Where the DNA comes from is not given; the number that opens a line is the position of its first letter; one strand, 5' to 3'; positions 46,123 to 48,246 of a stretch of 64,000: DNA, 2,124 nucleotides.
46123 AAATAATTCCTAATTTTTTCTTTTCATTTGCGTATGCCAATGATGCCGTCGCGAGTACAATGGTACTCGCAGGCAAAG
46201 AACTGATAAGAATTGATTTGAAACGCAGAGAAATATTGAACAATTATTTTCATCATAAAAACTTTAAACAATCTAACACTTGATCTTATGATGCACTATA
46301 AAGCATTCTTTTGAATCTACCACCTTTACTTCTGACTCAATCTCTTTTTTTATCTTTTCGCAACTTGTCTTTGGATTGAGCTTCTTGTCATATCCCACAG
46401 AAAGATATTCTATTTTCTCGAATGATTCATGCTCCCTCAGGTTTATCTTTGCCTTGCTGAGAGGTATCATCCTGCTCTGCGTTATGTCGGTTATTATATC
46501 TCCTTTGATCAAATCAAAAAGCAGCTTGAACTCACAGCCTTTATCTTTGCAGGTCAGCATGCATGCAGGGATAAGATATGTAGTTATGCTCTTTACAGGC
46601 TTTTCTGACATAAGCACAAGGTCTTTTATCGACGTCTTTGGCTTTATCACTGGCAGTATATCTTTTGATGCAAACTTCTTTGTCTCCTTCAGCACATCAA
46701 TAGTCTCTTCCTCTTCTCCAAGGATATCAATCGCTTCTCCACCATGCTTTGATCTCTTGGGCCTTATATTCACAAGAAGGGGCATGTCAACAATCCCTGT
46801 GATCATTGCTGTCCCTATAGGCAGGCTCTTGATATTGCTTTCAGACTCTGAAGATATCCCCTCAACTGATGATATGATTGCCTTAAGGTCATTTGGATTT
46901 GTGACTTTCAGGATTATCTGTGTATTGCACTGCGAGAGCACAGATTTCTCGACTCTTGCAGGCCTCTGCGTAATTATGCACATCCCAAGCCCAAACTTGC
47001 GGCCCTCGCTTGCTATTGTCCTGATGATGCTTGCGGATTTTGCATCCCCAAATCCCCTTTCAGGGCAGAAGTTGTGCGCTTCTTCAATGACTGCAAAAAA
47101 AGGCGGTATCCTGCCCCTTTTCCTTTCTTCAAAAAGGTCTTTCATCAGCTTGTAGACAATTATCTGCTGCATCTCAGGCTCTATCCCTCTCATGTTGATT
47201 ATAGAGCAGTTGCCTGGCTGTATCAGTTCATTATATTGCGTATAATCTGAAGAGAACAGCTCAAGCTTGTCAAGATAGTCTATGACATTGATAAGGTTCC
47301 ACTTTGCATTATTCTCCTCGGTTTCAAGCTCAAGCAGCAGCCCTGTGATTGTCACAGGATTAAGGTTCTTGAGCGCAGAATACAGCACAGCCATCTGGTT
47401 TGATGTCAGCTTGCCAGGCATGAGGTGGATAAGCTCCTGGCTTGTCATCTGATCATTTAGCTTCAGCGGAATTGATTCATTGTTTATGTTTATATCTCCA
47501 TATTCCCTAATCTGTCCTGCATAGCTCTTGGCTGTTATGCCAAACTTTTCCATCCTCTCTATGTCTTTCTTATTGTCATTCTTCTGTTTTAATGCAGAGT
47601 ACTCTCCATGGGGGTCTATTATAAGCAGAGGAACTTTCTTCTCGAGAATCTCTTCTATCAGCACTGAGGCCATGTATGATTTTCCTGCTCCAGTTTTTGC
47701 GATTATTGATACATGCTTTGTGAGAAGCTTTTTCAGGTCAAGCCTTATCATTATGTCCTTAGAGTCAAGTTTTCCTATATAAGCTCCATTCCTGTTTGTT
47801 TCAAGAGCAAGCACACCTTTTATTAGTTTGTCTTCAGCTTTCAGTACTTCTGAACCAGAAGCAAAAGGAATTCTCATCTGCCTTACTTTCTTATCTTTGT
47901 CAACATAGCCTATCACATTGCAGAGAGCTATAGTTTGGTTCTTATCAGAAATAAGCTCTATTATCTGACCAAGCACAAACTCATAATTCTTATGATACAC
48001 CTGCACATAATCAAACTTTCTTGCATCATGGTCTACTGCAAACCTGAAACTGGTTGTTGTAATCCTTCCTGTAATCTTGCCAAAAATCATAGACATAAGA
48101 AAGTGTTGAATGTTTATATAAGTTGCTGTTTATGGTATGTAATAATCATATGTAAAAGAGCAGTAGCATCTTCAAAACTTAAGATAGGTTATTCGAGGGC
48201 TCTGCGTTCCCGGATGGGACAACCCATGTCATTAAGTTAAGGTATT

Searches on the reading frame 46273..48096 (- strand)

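Call 80: search_protein_families(library=pfam, proteins=[window:46273-48096:-], max_evalue=0.001)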
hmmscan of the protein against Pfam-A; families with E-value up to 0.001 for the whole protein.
window:46273-48096:- (607 aa): 3 families
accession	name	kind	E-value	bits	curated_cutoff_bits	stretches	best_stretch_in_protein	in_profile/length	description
PF01935.23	DUF87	-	8.8e-32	111.4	23.2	1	106-320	2-219/220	Helicase HerA, central domain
PF05872.18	HerA_C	-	1.6e-06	27.5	22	0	357-434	284-363/502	Helicase HerA-like C-terminal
PF10412.15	TrwB_AAD_bind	-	0.00051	19.5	20.5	0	124-168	13-57/387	Type IV secretion-system coupling protein DNA-binding domain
